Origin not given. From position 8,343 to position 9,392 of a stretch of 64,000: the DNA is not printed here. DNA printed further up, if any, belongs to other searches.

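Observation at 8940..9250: Thioredoxin-like CxxC domains embedded in two giant surface proteins (second one near 58300-58560 in the 1877-aa protein)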

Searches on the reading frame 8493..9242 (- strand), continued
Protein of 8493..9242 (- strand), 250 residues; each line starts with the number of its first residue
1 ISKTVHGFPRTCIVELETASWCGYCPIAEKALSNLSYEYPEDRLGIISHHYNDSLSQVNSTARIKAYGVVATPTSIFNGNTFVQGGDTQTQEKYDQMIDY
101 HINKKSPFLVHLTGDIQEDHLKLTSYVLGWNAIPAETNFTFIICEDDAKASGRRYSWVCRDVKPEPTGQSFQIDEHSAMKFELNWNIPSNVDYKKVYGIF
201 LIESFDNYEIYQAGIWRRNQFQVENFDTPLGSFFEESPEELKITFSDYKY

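Call 53: search_solved_structures(query=A2, max_evalue=0.01, show_alignments=3)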
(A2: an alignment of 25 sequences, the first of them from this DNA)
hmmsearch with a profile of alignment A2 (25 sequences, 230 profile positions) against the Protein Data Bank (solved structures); distinct sequences matched with E-value up to 0.01: 40.
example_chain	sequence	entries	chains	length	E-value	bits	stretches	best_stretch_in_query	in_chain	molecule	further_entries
5y1a_A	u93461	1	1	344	6.3e-09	38.9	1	4-50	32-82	35 kDa hemin binding protein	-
2axo_A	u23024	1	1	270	6.1e-08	35.6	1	11-92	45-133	hypothetical protein Atu2684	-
2r2c_A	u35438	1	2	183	3.3e-07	33.2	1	85-229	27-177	28 kDa outer membrane protein Omp28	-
2ypm_A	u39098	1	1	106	1.3e-06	31.3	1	12-103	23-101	LAFCA THIOREDOXIN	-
1fo5_A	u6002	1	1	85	2.1e-06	30.6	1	12-93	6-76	THIOREDOXIN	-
6esx_A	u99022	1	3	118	0.00011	25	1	15-91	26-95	Thioredoxin 1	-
4fyu_A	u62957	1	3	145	0.00011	24.9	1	5-71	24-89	Thioredoxin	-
6kil_A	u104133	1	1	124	0.00016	24.5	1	10-99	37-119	Thioredoxin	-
2yoi_A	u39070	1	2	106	0.00017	24.3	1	7-47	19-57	LECA THIOREDOXIN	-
1nho_A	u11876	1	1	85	0.00053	22.7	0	12-93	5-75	Probable Thioredoxin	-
6zmu_A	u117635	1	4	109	0.00094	21.9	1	14-44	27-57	Thioredoxin-1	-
1ep7_A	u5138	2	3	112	0.0016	21.2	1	6-44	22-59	THIOREDOXIN CH1, H-TYPE | THIOREDOXIN H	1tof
6i19_A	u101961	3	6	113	0.0016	21.1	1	6-44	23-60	Thioredoxin H-type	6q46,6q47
1ep8_A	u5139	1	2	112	0.0018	21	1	6-44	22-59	THIOREDOXIN CH1, H-TYPE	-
1m7t_A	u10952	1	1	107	0.002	20.8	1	12-46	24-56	Chimera of Human and E. coli thioredoxin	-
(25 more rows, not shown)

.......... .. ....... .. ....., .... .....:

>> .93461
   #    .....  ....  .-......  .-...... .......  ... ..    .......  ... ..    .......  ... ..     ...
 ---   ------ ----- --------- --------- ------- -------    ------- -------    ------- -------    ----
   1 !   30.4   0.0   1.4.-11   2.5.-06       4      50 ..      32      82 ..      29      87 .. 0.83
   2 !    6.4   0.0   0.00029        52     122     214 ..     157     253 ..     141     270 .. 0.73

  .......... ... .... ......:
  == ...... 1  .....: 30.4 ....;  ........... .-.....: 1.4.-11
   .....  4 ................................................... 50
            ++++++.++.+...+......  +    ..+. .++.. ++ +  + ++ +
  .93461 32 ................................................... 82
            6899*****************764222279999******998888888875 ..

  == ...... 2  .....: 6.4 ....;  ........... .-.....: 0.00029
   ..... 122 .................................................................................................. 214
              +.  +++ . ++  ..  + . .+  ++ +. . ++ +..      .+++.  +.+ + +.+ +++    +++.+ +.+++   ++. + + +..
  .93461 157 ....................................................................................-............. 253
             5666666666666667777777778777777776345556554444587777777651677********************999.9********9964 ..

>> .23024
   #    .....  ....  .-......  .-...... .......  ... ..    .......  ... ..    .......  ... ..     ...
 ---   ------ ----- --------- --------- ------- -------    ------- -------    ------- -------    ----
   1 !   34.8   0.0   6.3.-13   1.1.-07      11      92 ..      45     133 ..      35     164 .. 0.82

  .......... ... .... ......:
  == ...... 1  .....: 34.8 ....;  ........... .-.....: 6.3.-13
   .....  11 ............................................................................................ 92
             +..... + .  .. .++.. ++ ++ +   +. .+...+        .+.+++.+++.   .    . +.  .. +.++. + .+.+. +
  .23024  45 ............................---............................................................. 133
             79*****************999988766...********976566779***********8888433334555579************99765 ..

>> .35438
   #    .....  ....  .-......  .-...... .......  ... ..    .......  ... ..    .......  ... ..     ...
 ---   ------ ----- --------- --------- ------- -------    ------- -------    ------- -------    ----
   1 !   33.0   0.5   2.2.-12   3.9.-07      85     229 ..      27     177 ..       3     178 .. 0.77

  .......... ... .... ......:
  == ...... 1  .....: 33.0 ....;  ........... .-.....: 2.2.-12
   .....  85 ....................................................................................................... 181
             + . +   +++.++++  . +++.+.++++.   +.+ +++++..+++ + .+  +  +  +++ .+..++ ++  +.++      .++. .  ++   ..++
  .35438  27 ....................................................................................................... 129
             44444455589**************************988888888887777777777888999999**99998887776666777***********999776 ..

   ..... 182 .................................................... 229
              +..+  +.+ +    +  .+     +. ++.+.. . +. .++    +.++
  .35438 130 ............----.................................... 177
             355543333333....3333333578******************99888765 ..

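Call 57: search_protein_families(library=pfam, alignment_id=A6, max_evalue=0.0001)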
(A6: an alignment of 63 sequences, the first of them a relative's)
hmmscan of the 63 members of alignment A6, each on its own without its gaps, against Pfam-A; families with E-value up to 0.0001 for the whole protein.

A. member 1, P0001 (1890 aa): 5 families
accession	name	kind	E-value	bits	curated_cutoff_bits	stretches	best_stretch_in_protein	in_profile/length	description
PF01436.27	NHL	-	3.9e-30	102.8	20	1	430-458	1-28/28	NHL repeat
PF07833.16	Cu_amine_oxidN1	-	7.2e-22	77.8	24.2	1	1760-1882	2-107/108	Copper amine oxidase N-terminal domain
PF17170.10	DUF5128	-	1.9e-18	67.2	22.9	1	433-517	46-131/321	6-bladed beta-propeller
PF09136.16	Glucodextran_B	-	2.5e-08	34.1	27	0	1645-1735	1-77/83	Glucodextranase, domain B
PF08450.18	SGL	-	4.8e-05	23.5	26.3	0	154-229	141-219/246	SMP-30/Gluconolactonase/LRE-like region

B. families by the number of members that match (of 63 scanned): 45 families (the first 25 are shown)
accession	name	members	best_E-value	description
PF11551.14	Omp28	36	8.6e-18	Outer membrane protein Omp28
PF06764.17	DUF1223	18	1.7e-18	Protein of unknown function (DUF1223)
PF07833.16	Cu_amine_oxidN1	15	1.3e-52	Copper amine oxidase N-terminal domain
PF01436.27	NHL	13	2.1e-49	NHL repeat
PF18984.5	DUF5717_N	8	2.1e-09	Family of unknown function (DUF5717)N-terminal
PF17170.10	DUF5128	5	1.2e-38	6-bladed beta-propeller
PF09136.16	Glucodextran_B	4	6.5e-24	Glucodextranase, domain B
PF07719.23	TPR_2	4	4.1e-09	Tetratricopeptide repeat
PF13424.12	TPR_12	3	9.4e-09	Tetratricopeptide repeat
PF08450.18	SGL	3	1.4e-06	SMP-30/Gluconolactonase/LRE-like region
PF19190.6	BACON_2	3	2.3e-06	Viral BACON domain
PF22544.2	HYDIN_VesB_CFA65-like_Ig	3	9.1e-06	HYDIN/CFA65/VesB-like, Ig-like domain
PF18962.6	Por_Secre_tail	2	1.8e-13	Secretion system C-terminal sorting domain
PF13860.13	FlgD_ig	2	3.5e-12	FlgD Ig-like domain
PF13205.12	Big_5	2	2.2e-10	Bacterial Ig-like domain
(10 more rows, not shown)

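Call 59: search_protein_families(library=pfam, proteins=[L005:5029-5826:-, L005:4556-5032:-, L005:3931-4614:+, L005:7983-8702:-, L005:8654-9244:-, L005:9216-10256:-, L005:10263-11678:-, L005:11645-12592:-, L005:369-1562:-], max_evalue=0.001)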
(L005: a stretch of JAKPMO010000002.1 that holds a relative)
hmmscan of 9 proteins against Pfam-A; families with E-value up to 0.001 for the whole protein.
L005:5029-5826:- (265 aa): 1 family
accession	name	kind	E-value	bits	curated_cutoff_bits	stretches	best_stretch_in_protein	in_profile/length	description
PF11306.15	DUF3108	-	0.00099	19.4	26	0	34-211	1-171/209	Protein of unknown function (DUF3108)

L005:4556-5032:- (158 aa): 1 family
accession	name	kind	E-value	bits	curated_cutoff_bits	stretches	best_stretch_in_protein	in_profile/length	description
PF01035.26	DNA_binding_1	-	3.9e-27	94.3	27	1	66-147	1-80/81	6-O-methylguanine DNA methyltransferase, DNA binding domain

L005:3931-4614:+ (227 aa): 1 family
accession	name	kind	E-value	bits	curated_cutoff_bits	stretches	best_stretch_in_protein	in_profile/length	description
PF00923.25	TAL_FSA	-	1.7e-58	198.7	27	1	3-221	1-283/285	Transaldolase/Fructose-6-phosphate aldolase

L005:7983-8702:- (239 aa): 4 families
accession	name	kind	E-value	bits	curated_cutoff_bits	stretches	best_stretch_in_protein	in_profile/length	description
PF03775.22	MinC_C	-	1.7e-31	108.7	33.2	1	135-235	1-101/102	Septum formation inhibitor MinC, C-terminal domain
PF05209.18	MinC_N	-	2.9e-08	34.1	27.3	1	32-99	1-67/71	Septum formation inhibitor MinC, N-terminal domain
PF22642.1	MinC_N_1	-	7.4e-08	33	27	1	32-89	1-61/78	Cell-division inhibitor MinC, N-terminal domain-like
PF03961.19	FapA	-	3.6e-06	27.2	31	1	146-178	16-48/272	Flagellar Assembly Protein A beta solenoid domain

L005:8654-9244:- (196 aa): 1 family
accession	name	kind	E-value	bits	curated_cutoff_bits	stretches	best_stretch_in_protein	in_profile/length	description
PF02545.19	Maf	-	8.9e-51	172.7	27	1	10-187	1-184/187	Maf-like protein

L005:9216-10256:- (346 aa): 1 family
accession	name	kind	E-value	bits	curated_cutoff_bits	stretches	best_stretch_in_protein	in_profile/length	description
PF04055.27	Radical_SAM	-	1.8e-16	61.2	29.5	1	81-236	6-163/166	Radical SAM superfamily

L005:10263-11678:- (471 aa): 10 families
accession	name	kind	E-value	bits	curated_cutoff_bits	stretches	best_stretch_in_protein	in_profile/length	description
PF14691.11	Fer4_20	-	6.8e-44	148.7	25.8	1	26-134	1-110/113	Dihydroprymidine dehydrogenase domain II, 4Fe-4S cluster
PF07992.20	Pyr_redox_2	-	1.2e-36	127.1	26.1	2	149-455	2-291/291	Pyridine nucleotide-disulphide oxidoreductase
PF00070.33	Pyr_redox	-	9.4e-13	48.9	22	2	289-363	1-78/82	Pyridine nucleotide-disulphide oxidoreductase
PF13450.12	NAD_binding_8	-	5.7e-09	36.6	21.9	1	152-186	1-35/68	NAD(P)-binding Rossmann-like domain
PF13738.12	Pyr_redox_3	-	1.3e-05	25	30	0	146-177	163-194/305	Pyridine nucleotide-disulphide oxidoreductase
PF01266.30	DAO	-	0.00014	21.9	27.9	1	149-183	1-35/353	FAD dependent oxidoreductase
PF01946.23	Thi4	-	0.00016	21.4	26.2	1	150-189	20-60/235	Thi4 family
PF12831.13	FAD_oxidored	-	0.00024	21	27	1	150-190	2-42/416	FAD dependent oxidoreductase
PF03486.20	HI0933_like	-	0.00043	20.3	50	0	149-183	2-36/244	HI0933-like protein Rossmann domain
PF13241.12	NAD_binding_7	-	0.00067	20.6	22.1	0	287-332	7-47/104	Putative NAD(P)-binding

L005:11645-12592:- (315 aa): 1 family
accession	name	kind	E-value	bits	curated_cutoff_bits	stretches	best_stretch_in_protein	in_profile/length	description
PF10418.14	DHODB_Fe-S_bind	-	2.7e-11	43.5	23.9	1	247-284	1-41/41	Iron-sulfur cluster binding domain of dihydroorotate dehydrogenase B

L005:369-1562:- (397 aa): 3 families
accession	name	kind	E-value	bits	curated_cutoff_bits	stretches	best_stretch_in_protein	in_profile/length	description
PF13482.12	RNase_H_2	-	1.4e-39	136.1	22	1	76-243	1-162/165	RNase_H superfamily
PF07719.23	TPR_2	-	3.9e-05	23.9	27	1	297-321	2-26/34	Tetratricopeptide repeat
PF10108.15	DNA_pol_B_exo2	-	0.00035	20.7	24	1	102-156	21-75/213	Predicted 3'-5' exonuclease related to the exonuclease domain of PolB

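Call 64: list_cluster_members(proteins=[P0001, P0002, P0004, P0005, P0006, P0007, P0013, P0017, P0018, P0023])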
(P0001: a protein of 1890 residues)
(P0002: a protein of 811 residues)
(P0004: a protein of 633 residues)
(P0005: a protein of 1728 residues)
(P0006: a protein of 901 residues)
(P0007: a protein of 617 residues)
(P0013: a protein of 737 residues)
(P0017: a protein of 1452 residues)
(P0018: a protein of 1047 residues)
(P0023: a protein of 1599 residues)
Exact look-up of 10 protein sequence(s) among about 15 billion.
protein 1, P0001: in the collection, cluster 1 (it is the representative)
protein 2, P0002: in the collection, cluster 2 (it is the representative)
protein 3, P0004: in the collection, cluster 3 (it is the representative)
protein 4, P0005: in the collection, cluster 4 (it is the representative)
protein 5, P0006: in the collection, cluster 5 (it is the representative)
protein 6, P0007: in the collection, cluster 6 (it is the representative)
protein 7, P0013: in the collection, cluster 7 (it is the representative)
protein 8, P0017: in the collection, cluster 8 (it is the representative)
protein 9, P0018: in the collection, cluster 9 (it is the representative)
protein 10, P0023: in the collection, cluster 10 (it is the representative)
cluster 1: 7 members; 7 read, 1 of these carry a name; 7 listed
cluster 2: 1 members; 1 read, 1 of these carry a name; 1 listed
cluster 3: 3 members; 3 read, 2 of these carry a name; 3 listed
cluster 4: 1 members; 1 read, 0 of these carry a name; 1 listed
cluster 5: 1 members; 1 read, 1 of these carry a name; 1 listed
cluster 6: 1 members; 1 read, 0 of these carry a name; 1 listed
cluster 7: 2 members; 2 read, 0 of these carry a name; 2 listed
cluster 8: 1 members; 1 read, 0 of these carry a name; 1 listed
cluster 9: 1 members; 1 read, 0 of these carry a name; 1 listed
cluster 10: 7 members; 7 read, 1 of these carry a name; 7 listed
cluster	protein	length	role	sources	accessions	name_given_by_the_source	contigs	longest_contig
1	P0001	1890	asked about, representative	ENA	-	-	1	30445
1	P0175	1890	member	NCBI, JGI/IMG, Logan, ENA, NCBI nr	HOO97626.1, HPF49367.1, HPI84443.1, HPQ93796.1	MAG TPA: stalk domain-containing protein [Caldisericia bacterium] | stalk domain-containing protein [Caldisericia bacterium]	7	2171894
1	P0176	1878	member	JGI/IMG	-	-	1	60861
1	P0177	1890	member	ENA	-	-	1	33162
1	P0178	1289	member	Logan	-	-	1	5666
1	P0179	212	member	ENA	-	-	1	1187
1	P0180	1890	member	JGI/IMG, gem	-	-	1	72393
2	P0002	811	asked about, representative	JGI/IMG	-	thiol-disulfide isomerase/thioredoxin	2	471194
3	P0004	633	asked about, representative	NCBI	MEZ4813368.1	MAG: Omp28-related outer membrane protein [Caldisericia bacterium]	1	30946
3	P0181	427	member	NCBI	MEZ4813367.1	MAG: stalk domain-containing protein [Caldisericia bacterium]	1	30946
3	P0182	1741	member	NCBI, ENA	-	-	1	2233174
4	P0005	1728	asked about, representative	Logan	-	-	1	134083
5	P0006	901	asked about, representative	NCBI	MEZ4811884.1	MAG: hypothetical protein R2883_00065 [Caldisericia bacterium]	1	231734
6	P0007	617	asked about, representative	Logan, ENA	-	-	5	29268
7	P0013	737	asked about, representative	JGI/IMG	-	-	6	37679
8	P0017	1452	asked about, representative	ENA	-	-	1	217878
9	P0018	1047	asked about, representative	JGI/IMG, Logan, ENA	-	-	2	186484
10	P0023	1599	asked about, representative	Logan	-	-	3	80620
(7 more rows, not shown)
